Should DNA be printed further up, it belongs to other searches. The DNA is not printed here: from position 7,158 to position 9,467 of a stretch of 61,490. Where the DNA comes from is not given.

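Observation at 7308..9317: OGT/SPINDLY-like TPR-GT41 glycosyltransferase embedded in the virion structural operon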

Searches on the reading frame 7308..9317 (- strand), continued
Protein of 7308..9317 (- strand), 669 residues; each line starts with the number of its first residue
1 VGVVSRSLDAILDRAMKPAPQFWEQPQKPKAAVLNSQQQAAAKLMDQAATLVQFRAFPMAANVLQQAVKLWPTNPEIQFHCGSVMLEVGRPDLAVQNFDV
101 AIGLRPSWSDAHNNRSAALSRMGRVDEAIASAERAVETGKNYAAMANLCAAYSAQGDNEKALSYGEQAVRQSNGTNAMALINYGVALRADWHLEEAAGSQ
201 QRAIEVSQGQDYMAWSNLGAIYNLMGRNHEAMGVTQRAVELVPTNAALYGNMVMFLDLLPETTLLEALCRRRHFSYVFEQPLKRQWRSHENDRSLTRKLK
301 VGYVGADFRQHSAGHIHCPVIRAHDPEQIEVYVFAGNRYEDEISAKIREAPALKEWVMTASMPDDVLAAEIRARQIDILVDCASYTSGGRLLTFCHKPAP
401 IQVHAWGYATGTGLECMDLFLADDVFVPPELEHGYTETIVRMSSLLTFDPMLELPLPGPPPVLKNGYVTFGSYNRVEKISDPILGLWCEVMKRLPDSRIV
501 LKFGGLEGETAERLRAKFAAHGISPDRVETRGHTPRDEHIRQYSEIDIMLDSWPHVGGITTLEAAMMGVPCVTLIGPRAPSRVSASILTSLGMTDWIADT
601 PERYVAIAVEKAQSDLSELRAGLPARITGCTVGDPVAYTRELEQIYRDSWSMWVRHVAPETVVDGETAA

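Call 13: find_related_loci(query=window:7308-9317:-, collection=viral_contigs, flank=10000)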
Query window:7308-9317:- (669 aa) in viral_contigs; peptide patterns used: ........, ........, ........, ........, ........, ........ (x = any residue, [..] = any of these).
No stretch of DNA in the collection matches any of the patterns.

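Call 15: find_encoding_contigs(protein=P0005, flank=10000, max_places=3)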
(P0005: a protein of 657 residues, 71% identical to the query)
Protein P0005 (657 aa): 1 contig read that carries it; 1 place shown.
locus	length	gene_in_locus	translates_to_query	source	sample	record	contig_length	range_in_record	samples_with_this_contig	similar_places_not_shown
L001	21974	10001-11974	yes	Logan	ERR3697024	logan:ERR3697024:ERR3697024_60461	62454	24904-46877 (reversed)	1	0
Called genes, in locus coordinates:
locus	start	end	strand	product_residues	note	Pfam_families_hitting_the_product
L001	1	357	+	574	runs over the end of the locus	-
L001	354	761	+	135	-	-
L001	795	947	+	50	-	-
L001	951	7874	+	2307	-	PF01464:SLT, PF18763:ddrB-ParB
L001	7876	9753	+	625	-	-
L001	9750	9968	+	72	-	-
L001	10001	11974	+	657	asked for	PF07719:TPR_2 (faint), PF13176:TPR_7 (faint), PF13374:TPR_10 (faint), PF13424:TPR_12 (faint), PF13432:TPR_16, PF14559:TPR_19 (weak), PF00515:TPR_1 (weak), PF13844:Glyco_transf_41, +4 more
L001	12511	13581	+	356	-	-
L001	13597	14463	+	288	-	PF25209:Phage_capsid_4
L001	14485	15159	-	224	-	PF00961:LAGLIDADG_1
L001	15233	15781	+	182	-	-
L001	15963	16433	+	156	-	-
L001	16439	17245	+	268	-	-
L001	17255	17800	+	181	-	-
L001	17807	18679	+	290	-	-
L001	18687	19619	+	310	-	-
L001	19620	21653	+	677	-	-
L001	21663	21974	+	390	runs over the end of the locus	-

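Call 16: find_encoding_contigs(protein=P0026, flank=10000, max_places=3)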
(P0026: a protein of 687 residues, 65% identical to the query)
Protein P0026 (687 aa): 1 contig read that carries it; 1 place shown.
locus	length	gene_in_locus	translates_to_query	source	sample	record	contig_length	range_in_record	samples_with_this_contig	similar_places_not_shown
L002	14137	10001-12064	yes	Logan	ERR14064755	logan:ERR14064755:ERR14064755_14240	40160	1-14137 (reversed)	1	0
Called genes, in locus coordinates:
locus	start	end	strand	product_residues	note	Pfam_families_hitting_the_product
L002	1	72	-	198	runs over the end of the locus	PF13392:HNH_3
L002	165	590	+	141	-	-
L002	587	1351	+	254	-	PF00106:adh_short, PF01370:Epimerase, PF13561:adh_short_C2, PF23441:SDR (weak)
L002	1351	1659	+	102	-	-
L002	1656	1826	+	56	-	-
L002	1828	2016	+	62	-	-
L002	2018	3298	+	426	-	-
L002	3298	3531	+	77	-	-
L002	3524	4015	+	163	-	-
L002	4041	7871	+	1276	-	-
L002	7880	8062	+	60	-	-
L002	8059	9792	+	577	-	-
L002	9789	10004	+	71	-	-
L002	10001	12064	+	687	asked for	PF00515:TPR_1 (faint), PF07719:TPR_2 (faint), PF13176:TPR_7 (faint), PF13181:TPR_8 (faint), PF13374:TPR_10 (faint), PF14559:TPR_19 (weak), PF13432:TPR_16 (weak), PF13844:Glyco_transf_41, +4 more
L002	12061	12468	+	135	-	-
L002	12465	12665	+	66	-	-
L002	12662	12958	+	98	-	-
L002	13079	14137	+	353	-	?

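Call 17: find_encoding_contigs(protein=P0030, flank=10000, max_places=3)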
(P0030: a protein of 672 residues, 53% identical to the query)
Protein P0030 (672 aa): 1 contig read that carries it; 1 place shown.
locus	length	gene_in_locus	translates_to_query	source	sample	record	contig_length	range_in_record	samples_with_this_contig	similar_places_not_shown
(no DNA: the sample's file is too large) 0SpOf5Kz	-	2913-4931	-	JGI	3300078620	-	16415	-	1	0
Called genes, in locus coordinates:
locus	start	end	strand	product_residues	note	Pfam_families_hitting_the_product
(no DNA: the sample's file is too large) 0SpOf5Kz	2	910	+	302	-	?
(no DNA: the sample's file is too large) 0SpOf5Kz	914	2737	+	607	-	-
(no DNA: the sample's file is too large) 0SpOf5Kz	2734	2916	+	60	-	-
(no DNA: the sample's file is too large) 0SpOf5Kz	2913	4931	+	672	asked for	PF00515:TPR_1 (faint), PF07719:TPR_2 (faint), PF13176:TPR_7 (faint), PF13374:TPR_10 (faint), PF13424:TPR_12 (faint), PF13428:TPR_14 (faint), PF13432:TPR_16 (faint), PF13844:Glyco_transf_41, +4 more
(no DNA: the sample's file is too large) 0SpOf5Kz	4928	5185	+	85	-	-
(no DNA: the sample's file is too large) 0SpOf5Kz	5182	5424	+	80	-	-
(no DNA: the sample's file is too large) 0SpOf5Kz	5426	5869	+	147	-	-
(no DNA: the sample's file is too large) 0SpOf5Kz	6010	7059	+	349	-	-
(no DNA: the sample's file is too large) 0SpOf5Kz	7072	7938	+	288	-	-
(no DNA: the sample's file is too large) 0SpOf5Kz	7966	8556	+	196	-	-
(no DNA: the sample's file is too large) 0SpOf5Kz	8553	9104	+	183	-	-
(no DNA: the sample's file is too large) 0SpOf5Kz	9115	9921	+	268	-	-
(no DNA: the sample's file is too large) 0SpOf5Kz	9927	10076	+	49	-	-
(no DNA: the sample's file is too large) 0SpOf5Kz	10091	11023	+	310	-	-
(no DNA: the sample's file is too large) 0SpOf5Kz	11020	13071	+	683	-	-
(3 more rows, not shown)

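Call 18: find_encoding_contigs(protein=P0002, flank=10000, max_places=3)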
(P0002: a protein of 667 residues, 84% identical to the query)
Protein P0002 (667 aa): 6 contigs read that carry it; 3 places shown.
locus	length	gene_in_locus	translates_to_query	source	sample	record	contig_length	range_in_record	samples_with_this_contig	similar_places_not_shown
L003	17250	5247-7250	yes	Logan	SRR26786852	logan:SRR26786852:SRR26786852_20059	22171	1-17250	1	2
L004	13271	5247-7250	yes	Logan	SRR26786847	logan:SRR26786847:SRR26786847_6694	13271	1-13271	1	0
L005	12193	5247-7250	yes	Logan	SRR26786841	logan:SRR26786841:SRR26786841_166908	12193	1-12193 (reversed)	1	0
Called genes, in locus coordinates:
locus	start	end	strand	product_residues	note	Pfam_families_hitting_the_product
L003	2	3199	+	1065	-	?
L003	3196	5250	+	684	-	-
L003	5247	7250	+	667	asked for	PF07719:TPR_2 (faint), PF13424:TPR_12 (faint), PF13428:TPR_14 (faint), PF00515:TPR_1 (faint), PF13414:TPR_11 (faint), PF13431:TPR_17 (faint), PF13432:TPR_16 (faint), PF13844:Glyco_transf_41, +2 more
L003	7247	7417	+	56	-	-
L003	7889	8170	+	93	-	-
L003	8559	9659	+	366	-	-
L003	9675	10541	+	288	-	-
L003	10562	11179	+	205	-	-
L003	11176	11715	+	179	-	-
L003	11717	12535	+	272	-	-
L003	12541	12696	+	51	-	-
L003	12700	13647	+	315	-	-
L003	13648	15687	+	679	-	-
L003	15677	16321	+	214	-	-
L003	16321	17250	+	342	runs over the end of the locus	-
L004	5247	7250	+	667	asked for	PF07719:TPR_2 (faint), PF13424:TPR_12 (faint), PF13428:TPR_14 (faint), PF00515:TPR_1 (faint), PF13414:TPR_11 (faint), PF13431:TPR_17 (faint), PF13432:TPR_16 (faint), PF13844:Glyco_transf_41, +2 more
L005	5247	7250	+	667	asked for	PF07719:TPR_2 (faint), PF13424:TPR_12 (faint), PF13428:TPR_14 (faint), PF00515:TPR_1 (faint), PF13414:TPR_11 (faint), PF13431:TPR_17 (faint), PF13432:TPR_16 (faint), PF13844:Glyco_transf_41, +2 more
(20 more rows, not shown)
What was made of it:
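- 7138..7311 (-): Small 57-aa ORF whose GTG start overlaps the GT stop (GTGA at 7311-7308). A 56-aa ORF with a 4-nt overlap occupies the same position in L003 (call 18).
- On Phage virion-protein glycosylation systems (mycobacteriophage type): Conserved gene order (calls 15-18).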

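Call 28: list_cluster_members(proteins=[P0003, P0031, P0007, P0009, P0010, P0011, P0017])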
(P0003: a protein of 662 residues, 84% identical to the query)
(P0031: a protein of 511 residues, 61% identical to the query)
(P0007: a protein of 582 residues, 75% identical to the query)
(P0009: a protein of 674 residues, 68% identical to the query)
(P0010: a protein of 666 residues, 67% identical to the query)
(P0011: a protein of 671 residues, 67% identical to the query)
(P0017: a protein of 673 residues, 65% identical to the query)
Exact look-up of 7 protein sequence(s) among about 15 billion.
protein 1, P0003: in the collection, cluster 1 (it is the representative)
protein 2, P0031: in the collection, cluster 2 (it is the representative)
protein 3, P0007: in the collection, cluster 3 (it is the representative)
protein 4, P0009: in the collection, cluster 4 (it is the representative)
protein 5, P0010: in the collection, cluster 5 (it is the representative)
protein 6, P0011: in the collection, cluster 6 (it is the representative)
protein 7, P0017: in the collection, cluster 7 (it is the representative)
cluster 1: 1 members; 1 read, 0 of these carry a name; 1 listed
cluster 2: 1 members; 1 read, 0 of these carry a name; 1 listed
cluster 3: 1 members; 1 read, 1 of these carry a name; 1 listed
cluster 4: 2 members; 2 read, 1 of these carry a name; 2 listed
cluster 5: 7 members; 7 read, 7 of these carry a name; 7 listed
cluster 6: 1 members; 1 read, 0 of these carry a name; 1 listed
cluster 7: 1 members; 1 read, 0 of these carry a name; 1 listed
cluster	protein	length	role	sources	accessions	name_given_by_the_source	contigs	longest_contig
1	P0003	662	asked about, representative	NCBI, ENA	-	-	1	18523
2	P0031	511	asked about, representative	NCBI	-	-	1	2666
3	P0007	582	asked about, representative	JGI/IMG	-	protein O-GlcNAc transferase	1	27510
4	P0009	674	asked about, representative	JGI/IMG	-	predicted O-linked N-acetylglucosamine transferase (SPINDLY family)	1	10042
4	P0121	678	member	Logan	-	-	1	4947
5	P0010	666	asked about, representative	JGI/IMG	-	protein O-GlcNAc transferase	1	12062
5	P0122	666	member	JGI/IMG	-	protein O-GlcNAc transferase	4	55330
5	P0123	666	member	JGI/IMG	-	protein O-GlcNAc transferase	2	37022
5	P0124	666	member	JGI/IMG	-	protein O-GlcNAc transferase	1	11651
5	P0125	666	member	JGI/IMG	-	protein O-GlcNAc transferase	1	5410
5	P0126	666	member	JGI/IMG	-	protein O-GlcNAc transferase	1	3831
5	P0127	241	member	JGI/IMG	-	predicted O-linked N-acetylglucosamine transferase (SPINDLY family)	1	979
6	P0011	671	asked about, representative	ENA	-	-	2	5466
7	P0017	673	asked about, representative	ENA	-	-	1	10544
